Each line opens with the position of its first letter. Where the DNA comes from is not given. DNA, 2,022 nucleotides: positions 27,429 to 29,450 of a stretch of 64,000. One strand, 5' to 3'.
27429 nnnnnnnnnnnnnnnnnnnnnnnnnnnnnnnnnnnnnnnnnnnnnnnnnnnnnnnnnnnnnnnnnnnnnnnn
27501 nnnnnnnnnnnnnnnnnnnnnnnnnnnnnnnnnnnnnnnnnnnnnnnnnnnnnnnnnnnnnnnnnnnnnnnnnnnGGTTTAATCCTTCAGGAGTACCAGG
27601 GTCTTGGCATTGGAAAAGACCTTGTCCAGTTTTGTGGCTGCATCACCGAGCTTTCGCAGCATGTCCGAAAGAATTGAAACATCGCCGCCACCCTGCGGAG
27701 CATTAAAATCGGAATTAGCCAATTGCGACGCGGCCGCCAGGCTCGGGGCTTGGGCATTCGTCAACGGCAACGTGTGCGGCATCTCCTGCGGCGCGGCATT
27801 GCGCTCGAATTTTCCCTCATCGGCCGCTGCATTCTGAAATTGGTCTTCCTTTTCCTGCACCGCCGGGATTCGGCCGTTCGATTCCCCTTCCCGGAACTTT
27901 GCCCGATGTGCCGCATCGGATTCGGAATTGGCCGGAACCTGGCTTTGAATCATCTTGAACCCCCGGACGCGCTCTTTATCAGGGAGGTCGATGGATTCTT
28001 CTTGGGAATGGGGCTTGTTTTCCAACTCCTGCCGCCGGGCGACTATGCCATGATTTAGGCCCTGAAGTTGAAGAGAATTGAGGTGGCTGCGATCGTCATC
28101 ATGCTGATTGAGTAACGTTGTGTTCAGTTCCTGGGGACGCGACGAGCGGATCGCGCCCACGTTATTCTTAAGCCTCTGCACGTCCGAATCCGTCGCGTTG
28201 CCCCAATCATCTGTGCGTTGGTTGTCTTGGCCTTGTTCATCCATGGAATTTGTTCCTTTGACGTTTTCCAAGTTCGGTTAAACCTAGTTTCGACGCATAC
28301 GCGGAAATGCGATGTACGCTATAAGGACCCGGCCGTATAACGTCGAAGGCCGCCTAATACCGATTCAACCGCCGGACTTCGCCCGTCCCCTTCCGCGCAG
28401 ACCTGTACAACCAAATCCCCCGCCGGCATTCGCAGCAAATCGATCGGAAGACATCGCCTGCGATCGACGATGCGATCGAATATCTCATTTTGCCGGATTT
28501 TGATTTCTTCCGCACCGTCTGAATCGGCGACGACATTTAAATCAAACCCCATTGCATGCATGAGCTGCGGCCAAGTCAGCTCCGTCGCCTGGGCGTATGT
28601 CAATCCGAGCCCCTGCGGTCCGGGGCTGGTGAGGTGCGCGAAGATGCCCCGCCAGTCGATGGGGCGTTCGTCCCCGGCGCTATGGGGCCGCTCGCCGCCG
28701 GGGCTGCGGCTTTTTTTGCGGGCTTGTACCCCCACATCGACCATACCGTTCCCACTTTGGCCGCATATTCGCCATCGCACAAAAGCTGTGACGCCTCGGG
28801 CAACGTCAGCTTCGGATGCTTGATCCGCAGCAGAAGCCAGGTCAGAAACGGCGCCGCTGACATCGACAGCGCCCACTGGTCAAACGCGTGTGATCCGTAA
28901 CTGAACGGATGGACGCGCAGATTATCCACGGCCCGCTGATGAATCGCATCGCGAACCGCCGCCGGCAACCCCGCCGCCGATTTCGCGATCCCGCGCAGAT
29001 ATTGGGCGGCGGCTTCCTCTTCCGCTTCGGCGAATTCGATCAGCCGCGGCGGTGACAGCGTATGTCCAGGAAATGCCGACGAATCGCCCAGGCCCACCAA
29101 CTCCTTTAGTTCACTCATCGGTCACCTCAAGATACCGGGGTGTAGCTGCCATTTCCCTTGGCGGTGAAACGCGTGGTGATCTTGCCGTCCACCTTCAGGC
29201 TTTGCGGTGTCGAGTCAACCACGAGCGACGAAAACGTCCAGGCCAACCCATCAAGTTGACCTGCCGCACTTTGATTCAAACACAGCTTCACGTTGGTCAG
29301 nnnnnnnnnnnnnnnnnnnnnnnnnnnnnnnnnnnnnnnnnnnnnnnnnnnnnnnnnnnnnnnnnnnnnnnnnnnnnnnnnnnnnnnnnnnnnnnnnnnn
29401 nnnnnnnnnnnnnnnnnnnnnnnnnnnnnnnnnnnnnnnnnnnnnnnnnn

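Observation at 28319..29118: Programmed -1 frameshift signature (A AAA AAA) linking two overlapping ORFs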

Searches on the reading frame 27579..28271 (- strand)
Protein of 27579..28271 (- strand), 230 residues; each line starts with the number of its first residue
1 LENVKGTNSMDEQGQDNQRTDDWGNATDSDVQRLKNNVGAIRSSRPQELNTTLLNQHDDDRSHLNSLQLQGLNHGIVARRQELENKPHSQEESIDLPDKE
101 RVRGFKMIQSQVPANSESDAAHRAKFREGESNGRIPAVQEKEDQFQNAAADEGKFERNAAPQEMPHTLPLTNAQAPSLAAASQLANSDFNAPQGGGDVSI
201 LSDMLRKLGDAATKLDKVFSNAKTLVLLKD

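Call 5: search_protein_families(library=pfam, proteins=[window:27579-28271:-], max_evalue=1)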
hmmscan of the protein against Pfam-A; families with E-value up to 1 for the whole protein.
window:27579-28271:- (230 aa): 0 families

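Call 6: search_protein_families(library=phrogs, proteins=[window:27579-28271:-], max_evalue=1)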
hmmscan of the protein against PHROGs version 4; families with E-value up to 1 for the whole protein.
window:27579-28271:- (230 aa): 0 families

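Call 90: search_protein_families(library=ncbifam, proteins=[window:27579-28244:-], max_evalue=0.1)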
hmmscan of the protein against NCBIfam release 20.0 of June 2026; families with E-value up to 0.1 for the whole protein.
window:27579-28244:- (221 aa): 0 families
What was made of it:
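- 27579..28271 (-): Tape-measure-slot protein (221-230 aa, depending on the start chosen). The window's own protein has no family hit (calls 5, 6, 90).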

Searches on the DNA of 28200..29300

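Call 77: search_rna_families(source=window, start=28200, end=29300, threshold=evalue, max_evalue=1)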
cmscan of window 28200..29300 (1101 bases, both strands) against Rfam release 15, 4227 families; matches with E-value up to 1: 3.
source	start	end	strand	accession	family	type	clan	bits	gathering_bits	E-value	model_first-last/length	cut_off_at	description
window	28970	29056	-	RF02506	Atu_Ti1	Gene; sRNA;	-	24.8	55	0.24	1-92/92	no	Rhizobiales sRNA Atu_Ti1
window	28960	29034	-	RF03167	c-di-GMP-I-GGC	Cis-reg; riboswitch;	CL00126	16.8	59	0.52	1-80/80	no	c-di-GMP-I-GGC riboswitch aptamer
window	29234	29276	-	RF01953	SOX2OT_exon3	Gene; lncRNA;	-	15.1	70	0.13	234-276/276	no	SOX2 overlapping transcript exon 3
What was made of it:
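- Tried and rejected: An Rfam scan of 28200..29300 gave only sub-threshold chance hits (call 77).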

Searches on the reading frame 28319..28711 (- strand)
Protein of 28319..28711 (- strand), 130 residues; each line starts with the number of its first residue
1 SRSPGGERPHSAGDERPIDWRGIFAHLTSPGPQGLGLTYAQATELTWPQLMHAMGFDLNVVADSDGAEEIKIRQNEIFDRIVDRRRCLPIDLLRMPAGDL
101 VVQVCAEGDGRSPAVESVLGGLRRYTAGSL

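Call 5: search_protein_families(library=pfam, proteins=[window:28319-28711:-], max_evalue=1)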
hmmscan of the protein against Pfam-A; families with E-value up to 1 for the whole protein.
window:28319-28711:- (130 aa): 0 families

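Call 6: search_protein_families(library=phrogs, proteins=[window:28319-28711:-], max_evalue=1)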
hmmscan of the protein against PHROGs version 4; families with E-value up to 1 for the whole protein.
window:28319-28711:- (130 aa): 0 families

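Call 90: search_protein_families(library=ncbifam, proteins=[window:28319-28711:-], max_evalue=0.1)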
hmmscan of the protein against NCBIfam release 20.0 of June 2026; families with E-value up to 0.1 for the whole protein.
window:28319-28711:- (130 aa): 0 families
